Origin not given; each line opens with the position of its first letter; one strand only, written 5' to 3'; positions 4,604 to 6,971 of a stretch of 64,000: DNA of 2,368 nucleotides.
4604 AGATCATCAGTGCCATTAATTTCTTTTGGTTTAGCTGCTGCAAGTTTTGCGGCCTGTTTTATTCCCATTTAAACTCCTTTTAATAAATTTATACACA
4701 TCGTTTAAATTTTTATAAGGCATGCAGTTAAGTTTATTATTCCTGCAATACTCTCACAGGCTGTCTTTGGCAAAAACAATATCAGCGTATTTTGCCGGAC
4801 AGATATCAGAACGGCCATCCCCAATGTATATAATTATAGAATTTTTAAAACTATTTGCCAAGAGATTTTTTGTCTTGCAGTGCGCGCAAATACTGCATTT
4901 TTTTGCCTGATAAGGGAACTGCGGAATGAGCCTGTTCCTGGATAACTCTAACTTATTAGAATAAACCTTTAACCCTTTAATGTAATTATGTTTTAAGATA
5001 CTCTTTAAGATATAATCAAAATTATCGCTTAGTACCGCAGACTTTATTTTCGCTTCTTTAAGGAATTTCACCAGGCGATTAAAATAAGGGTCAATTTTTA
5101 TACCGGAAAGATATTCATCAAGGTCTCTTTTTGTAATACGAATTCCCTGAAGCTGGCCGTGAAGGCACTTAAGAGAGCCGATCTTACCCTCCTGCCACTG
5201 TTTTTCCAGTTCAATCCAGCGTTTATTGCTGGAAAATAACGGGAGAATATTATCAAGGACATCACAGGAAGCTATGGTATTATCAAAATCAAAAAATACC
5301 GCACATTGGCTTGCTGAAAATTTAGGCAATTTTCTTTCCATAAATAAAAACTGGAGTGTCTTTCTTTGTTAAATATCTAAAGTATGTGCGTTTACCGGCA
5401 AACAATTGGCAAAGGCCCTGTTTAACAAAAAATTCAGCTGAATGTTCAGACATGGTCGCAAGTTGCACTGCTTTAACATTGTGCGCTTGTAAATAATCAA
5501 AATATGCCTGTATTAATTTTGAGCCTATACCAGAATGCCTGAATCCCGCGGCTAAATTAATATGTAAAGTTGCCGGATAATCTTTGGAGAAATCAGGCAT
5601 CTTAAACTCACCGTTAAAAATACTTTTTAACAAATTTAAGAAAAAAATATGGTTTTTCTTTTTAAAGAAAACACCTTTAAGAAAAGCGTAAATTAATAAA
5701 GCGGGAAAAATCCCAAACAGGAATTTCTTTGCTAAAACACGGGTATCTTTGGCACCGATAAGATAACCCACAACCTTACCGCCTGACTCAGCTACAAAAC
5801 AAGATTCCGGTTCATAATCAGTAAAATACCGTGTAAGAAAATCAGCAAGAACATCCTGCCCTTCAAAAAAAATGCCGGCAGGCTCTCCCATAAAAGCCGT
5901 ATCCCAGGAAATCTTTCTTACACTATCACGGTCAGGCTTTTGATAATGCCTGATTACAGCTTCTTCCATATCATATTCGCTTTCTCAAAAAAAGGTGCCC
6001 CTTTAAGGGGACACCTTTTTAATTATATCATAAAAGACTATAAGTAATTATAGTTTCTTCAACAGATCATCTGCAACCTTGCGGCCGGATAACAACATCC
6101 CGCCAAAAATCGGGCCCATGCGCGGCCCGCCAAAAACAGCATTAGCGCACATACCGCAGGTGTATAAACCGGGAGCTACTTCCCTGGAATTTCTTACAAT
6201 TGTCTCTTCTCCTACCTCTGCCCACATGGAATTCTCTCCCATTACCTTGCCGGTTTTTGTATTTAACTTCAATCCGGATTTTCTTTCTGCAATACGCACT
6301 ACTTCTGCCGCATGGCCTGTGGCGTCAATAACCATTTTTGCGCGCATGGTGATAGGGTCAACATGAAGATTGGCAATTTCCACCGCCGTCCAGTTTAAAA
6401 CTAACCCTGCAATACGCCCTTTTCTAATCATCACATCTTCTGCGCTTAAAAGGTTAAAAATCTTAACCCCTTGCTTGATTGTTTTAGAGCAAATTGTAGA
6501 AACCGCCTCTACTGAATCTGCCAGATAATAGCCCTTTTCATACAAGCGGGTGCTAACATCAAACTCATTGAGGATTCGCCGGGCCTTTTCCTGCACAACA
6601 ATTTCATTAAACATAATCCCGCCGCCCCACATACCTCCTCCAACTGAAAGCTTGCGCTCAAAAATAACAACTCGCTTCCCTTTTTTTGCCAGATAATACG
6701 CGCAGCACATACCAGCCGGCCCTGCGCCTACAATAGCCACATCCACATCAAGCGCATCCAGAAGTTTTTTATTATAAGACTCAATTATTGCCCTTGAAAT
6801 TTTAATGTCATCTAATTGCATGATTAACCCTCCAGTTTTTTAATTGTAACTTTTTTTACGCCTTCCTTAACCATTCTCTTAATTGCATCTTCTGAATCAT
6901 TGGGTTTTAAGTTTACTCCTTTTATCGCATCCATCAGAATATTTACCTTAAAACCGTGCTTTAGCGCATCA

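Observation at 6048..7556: TPP riboswitch controls a pncA-thi4 operon. The nicotinamidase plausibly recycles the nicotinamide released by Thi4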

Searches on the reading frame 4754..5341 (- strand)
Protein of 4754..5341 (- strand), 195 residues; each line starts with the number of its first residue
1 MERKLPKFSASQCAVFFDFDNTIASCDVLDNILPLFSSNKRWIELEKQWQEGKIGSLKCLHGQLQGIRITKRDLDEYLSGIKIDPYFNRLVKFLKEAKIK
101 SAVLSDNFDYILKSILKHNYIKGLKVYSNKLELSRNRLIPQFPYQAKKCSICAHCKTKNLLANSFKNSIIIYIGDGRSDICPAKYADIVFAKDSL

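Call 4: search_protein_families(library=pfam, proteins=[window:4754-5341:-])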
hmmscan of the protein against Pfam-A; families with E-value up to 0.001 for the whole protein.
window:4754-5341:- (195 aa): 3 families
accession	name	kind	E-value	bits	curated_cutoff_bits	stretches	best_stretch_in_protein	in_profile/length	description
PF06888.18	Put_Phosphatase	-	1.4e-17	64.3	27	1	15-184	3-186/234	Putative Phosphatase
PF12710.13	HAD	-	3.9e-06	27.8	27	1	15-181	1-186/189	haloacid dehalogenase-like hydrolase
PF00702.32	Hydrolase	-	0.00031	21.6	26.4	0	14-186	3-190/191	haloacid dehalogenase-like hydrolase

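Call 5: search_protein_families(library=ncbifam, proteins=[window:4754-5341:-])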
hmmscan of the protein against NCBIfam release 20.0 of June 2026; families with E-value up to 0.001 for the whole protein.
window:4754-5341:- (195 aa): 6 families
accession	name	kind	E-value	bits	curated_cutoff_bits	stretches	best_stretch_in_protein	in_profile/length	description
TIGR01489.1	DKMTPPase-SF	subfamily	5.6e-32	111.4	81.55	1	13-193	2-188/188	MtnX-like HAD-IB family phosphatase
TIGR01488.1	HAD-SF-IB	subfamily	2.5e-21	76.4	45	1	14-184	1-175/177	HAD-IB family phosphatase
NF007103.0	PRK09552.1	equivalog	5.9e-18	65.4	292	1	12-195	3-188/220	2-hydroxy-3-keto-5-methylthiopentenyl-1-phosphate phosphatase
TIGR03333.1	salvage_mtnX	equivalog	3.6e-14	53.2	303.2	1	15-195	2-184/214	2-hydroxy-3-keto-5-methylthiopentenyl-1-phosphate phosphatase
TIGR00338.1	serB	equivalog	2e-11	43.9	144.15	1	7-190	9-191/219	phosphoserine phosphatase SerB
TIGR01491.1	HAD-SF-IB-PSPlk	hypoth_equivalog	0.0005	19.8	151.9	1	66-189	65-185/201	phosphoserine phosphatase-like hydrolase, archaeal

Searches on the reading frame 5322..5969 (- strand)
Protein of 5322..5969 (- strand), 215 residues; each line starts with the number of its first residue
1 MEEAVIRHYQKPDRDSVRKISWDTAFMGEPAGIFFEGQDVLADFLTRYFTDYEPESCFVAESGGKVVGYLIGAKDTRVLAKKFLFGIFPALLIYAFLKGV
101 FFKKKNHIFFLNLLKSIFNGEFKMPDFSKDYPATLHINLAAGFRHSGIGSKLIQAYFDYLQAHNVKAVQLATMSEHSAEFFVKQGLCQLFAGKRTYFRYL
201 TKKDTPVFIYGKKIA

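Call 4: search_protein_families(library=pfam, proteins=[window:5322-5969:-])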
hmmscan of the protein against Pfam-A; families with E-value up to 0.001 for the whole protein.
window:5322-5969:- (215 aa): 2 families
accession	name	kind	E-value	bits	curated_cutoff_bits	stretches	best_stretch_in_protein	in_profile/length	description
PF00583.31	Acetyltransf_1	-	2.6e-09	37.8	20.7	1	136-185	64-115/116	Acetyltransferase (GNAT) family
PF13508.13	Acetyltransf_7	-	1.8e-05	25.4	27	0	139-185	36-81/84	Acetyltransferase (GNAT) domain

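Call 5: search_protein_families(library=ncbifam, proteins=[window:5322-5969:-])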
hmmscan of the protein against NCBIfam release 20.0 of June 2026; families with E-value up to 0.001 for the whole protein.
window:5322-5969:- (215 aa): 0 families

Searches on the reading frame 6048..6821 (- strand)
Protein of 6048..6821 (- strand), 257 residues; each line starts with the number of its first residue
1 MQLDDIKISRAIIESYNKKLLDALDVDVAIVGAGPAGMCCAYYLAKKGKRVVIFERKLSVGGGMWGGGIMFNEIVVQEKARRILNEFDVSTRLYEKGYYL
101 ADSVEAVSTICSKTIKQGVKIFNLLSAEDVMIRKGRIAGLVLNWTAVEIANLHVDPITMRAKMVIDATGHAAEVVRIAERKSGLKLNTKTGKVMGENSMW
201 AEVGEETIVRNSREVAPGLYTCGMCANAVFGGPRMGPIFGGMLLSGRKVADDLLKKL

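Call 4: search_protein_families(library=pfam, proteins=[window:6048-6821:-])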
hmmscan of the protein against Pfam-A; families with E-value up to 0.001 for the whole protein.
window:6048-6821:- (257 aa): 12 families
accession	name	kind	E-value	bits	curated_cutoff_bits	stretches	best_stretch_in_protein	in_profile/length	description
PF01946.23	Thi4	-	1.7e-83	279.9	26.2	1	9-239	1-235/235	Thi4 family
PF12831.13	FAD_oxidored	-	2.8e-13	50.4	27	1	27-177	1-152/416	FAD dependent oxidoreductase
PF13450.12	NAD_binding_8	-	1.4e-10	41.7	21.9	1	30-63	1-34/68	NAD(P)-binding Rossmann-like domain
PF01266.30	DAO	-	3.6e-10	40.3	27.9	1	27-63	1-37/353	FAD dependent oxidoreductase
PF00890.30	FAD_binding_2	-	5.2e-10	39.5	20.4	1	27-62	1-36/414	FAD binding domain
PF07992.20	Pyr_redox_2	-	4.1e-09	36.7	26.1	1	27-180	2-119/291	Pyridine nucleotide-disulphide oxidoreductase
PF03486.20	HI0933_like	-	7.4e-07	29.3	50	1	27-62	2-37/244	HI0933-like protein Rossmann domain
PF01494.25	FAD_binding_3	-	1.3e-06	28.3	22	1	25-57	1-33/349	FAD binding domain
PF13738.12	Pyr_redox_3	-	0.00021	21.1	30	1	30-57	2-30/305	Pyridine nucleotide-disulphide oxidoreductase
PF01134.28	GIDA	-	0.0003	20.4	22.1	1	27-93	1-76/391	Glucose inhibited division protein A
PF00070.33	Pyr_redox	-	0.00033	21.5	22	1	28-57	2-31/82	Pyridine nucleotide-disulphide oxidoreductase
PF01593.30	Amino_oxidase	-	0.00056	19.7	19.8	0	36-65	2-31/443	Flavin containing amine oxidoreductase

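Call 5: search_protein_families(library=ncbifam, proteins=[window:6048-6821:-])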
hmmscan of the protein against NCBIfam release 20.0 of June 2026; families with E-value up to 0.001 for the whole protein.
window:6048-6821:- (257 aa): 102 families (the best 25 are shown)
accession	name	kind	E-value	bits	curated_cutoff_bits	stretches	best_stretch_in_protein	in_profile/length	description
TIGR00292.1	TIGR00292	equivalog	1.6e-98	329.1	148.3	1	5-257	1-253/254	sulfide-dependent adenosine diphosphate thiazole synthase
NF009410.0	PRK12771.1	subfamily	1.5e-11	43.6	516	1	27-69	140-181/566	NAD(P)-binding protein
TIGR02032.1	GG-red-SF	subfamily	1.7e-10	41.1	158.8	1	27-176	2-153/297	geranylgeranyl reductase family protein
NF041080.1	DGGGPL_reductase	equivalog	2.9e-10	39.6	580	1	27-174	3-159/447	digeranylgeranylglycerophospholipid reductase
NF004789.0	PRK06134.1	subfamily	3.6e-09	35.7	747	1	23-71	10-59/581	FAD-dependent oxidoreductase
TIGR01318.1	gltD_gamma_fam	subfamily_domain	5.1e-09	35.2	482.95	1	25-92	141-209/467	glutamate synthase, small subunit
NF010590.0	PRK13984.1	equivalog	5.3e-09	34.7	946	1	24-66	287-329/611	putative oxidoreductase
NF003585.0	PRK05249.1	equivalog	8.4e-09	34.5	465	1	24-170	5-148/464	Si-specific NAD(P)(+) transhydrogenase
NF009454.0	PRK12814.1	equivalog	1.2e-08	33.8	916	1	26-65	194-233/657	putative NADPH-dependent glutamate synthase small subunit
NF005560.0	PRK07233.1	equivalog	2.6e-08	33.1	252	1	27-62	2-37/435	hypothetical protein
NF004829.0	PRK06183.1-3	subfamily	4e-08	32.5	390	1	24-57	7-40/520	bifunctional 3-(3-hydroxy-phenyl)propionate/3-hydroxycinnamic acid hydroxylase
TIGR01316.1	gltA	equivalog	4.3e-08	32.4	471.75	1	19-65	127-173/449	NADPH-dependent glutamate synthase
TIGR03315.1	Se_ygfK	equivalog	9.3e-08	30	835.3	1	15-62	527-574/1012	putative selenate reductase subunit YgfK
NF049967.1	QhpG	equivalog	1.1e-07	31.2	240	1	28-57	1-30/423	flavin-dependent monooxygenase QhpG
NF009408.0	PRK12769.1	equivalog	1.4e-07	30.1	1003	1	24-67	326-369/659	formate-dependent uric acid utilization protein AegA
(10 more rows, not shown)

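Call 16: find_related_loci(query=A1, collection=genome_contigs, flank=5000)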
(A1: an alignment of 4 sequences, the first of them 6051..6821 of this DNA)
Query A1 (257 aa) in genome_contigs; peptide patterns used: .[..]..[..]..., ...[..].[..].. (x = any residue, [..] = any of these).
232 stretches matched a pattern; 148 encode a relative of the query (tblastn E <= 1e-3); the best 80 are kept; 80 distinct loci.
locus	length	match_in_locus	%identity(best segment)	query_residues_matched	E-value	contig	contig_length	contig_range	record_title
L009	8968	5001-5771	85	1-257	8e-142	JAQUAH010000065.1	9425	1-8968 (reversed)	MAG: Candidatus Omnitrophota bacterium isolate STC_8 NODE_17771_length_9425_cov_2.593031_Sandtown_C, whole genome shotgu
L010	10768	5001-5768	84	1-256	7e-142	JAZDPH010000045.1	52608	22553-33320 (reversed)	MAG: Candidatus Omnitrophota bacterium isolate MEGAHIT-group-0.826 k141_15187068, whole genome shotgun sequence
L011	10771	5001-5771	83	1-257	8e-140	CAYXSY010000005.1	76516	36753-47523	MAG TPA_asm: uncultured Planctomycetales bacterium isolate binchicken_co117_51 genome assembly, contig: NODE_582_length_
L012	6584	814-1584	83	1-257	2e-139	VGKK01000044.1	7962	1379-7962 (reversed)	MAG: Candidatus Omnitrophota bacterium isolate M_DeepCast_400m_m2_183 M_DeepCast_400m_m2_183_Ga0194112_10018770, whole g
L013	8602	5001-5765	83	1-255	6e-139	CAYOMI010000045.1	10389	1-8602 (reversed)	MAG TPA_asm: uncultured Planctomycetales bacterium isolate SRP098346_co1_93 genome assembly, contig: NODE_8229_length_10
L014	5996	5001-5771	83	1-257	2e-138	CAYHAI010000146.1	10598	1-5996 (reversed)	MAG TPA_asm: uncultured Planctomycetales bacterium isolate ERP119294_co2_437 genome assembly, contig: k141_1744414, whol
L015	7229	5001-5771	84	1-257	3e-138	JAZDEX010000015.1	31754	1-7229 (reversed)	MAG: Candidatus Omnitrophota bacterium isolate MEGAHIT-group-0.17 k141_13040100, whole genome shotgun sequence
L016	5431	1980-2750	83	1-257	3e-139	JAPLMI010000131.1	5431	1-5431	MAG: Candidatus Omnitrophota bacterium isolate LacPavin_0920_SED5_MAG_49_9 LacPavin_0920_SED5_scaffold_1427655, whole ge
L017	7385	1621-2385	83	1-255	2e-137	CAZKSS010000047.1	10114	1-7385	MAG TPA_asm: uncultured Planctomycetales bacterium isolate SRP098346_co1_421 genome assembly, contig: NODE_8575_length_1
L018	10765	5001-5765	76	1-255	4e-137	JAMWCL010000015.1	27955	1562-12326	MAG: Candidatus Omnitrophota bacterium isolate QZM4_1.bins.77.Tibet NODE_4132_length_27955_cov_3.677124, whole genome sh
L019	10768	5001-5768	81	1-256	3e-136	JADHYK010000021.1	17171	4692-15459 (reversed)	MAG: Candidatus Omnitrophota bacterium isolate BS750m-G77 BS307-750m-sub-C182, whole genome shotgun sequence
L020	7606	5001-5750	84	1-250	5e-136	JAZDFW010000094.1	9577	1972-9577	MAG: Candidatus Omnitrophota bacterium isolate MEGAHIT-group-0.225 k141_4952795, whole genome shotgun sequence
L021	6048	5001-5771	81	1-257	3e-136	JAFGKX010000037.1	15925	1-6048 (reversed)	MAG: Candidatus Omnitrophota bacterium isolate Zod_Metabat.364 k87_4521267, whole genome shotgun sequence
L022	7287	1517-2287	80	1-257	4e-135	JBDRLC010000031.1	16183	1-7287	MAG: Candidatus Omnitrophota bacterium isolate MEGAHIT-group-1.759 k141_3778879, whole genome shotgun sequence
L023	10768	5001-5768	81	1-256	5e-135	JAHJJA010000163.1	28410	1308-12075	MAG: Candidatus Omnitrophota bacterium isolate Modern_marine_rock_biofilm.mb.15 Modern_marine_rock.mb.15_k141_872024, wh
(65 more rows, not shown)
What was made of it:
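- Tried and rejected: The single allowed genome_contigs scan (call 16).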

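Call 27: search_solved_structures(query=window:6048-6821:-, show_alignments=4, max_evalue=1e-10)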
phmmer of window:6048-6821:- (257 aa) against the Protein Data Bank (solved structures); distinct sequences matched with E-value up to 1e-10: 8.
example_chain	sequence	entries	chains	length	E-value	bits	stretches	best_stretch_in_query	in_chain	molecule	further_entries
7rk0_A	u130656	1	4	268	9.2e-95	320.1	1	3-257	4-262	Thiamine thiazole synthase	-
6hk1_A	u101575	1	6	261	5.8e-72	245.4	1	2-257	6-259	Thiazole synthase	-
4y4n_A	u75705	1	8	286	1.1e-71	244.5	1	3-257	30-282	Putative ribose 1,5-bisphosphate isomerase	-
4y4m_A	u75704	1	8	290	4.5e-70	239.2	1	3-256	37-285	Putative ribose 1,5-bisphosphate isomerase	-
1rp0_A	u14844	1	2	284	1.2e-39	139.6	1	7-255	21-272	Thiazole biosynthetic enzyme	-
3jsk_A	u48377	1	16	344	3.8e-32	115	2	133-254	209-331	CyPBP37 protein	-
3fpz_A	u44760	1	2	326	2.5e-24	89.4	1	7-188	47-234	Thiazole biosynthetic enzyme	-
4y4l_A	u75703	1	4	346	3.1e-24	89.1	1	7-188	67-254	Thiamine thiazole synthase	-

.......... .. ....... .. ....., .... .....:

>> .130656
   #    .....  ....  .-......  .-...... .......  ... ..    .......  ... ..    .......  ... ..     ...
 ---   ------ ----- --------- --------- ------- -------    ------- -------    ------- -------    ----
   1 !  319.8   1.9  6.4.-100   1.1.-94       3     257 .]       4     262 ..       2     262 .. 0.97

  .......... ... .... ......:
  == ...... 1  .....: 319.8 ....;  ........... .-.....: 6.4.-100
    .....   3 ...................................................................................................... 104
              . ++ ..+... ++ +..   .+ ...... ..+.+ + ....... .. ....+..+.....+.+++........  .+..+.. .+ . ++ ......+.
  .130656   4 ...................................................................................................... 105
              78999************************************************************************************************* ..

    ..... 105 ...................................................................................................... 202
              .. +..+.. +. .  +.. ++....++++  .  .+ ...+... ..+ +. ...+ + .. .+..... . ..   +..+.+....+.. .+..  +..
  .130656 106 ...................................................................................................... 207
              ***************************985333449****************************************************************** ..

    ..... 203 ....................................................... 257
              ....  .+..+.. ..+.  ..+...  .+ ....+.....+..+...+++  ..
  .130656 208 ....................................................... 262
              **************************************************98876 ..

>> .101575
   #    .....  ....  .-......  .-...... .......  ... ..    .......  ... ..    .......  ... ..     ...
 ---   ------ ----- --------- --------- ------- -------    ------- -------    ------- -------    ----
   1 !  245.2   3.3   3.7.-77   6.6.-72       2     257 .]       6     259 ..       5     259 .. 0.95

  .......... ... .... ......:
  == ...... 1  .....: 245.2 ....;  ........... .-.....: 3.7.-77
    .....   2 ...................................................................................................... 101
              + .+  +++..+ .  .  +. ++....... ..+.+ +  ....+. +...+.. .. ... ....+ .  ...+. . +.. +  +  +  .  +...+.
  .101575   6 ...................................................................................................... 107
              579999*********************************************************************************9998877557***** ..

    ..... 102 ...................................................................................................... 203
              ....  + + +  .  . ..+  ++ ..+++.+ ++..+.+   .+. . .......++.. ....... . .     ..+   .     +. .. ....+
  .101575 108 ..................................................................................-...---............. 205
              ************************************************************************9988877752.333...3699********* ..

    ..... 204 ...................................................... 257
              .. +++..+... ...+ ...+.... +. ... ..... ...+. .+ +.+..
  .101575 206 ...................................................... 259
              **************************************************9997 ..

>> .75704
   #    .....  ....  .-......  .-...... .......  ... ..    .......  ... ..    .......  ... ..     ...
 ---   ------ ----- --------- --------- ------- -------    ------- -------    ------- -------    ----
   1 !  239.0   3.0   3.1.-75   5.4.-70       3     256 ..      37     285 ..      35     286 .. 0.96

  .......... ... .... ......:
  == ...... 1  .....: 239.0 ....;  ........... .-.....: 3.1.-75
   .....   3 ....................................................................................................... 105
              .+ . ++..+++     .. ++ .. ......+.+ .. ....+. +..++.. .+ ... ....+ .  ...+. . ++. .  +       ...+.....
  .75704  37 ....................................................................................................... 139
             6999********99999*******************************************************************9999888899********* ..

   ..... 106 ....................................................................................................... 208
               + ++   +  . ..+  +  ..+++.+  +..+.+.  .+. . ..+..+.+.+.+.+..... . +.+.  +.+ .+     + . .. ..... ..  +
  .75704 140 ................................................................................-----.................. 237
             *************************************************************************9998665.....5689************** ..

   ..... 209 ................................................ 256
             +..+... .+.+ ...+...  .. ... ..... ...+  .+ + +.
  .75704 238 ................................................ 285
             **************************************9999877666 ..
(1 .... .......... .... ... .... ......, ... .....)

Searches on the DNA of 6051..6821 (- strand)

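Call 18: search_rna_families(sources=[L009, L011, L012, L013, L014, L017, L022, L023, L024, L026, L029, L031, L035, L064, L069, L086], threshold=gathering)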
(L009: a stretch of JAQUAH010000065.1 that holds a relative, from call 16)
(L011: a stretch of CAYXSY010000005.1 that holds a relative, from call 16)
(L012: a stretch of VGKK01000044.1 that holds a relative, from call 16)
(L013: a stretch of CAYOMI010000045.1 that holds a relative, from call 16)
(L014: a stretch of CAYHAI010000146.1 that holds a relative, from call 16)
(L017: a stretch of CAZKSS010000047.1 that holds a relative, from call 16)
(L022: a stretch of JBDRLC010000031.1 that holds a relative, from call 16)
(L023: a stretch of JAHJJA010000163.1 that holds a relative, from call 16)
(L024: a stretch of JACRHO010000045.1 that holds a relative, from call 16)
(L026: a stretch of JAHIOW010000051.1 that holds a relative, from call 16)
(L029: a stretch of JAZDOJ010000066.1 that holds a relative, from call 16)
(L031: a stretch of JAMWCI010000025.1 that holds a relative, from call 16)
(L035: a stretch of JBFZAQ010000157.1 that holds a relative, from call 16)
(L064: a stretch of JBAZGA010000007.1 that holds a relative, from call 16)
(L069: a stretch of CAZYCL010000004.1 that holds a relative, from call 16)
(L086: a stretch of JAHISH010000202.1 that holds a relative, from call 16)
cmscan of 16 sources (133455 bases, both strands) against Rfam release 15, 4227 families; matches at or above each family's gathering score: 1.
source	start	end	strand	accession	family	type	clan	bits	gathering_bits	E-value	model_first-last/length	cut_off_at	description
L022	771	882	+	RF00059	TPP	Cis-reg; riboswitch;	-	56.6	54.3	4.1e-08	1-105/105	no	TPP riboswitch aptamer (THI element)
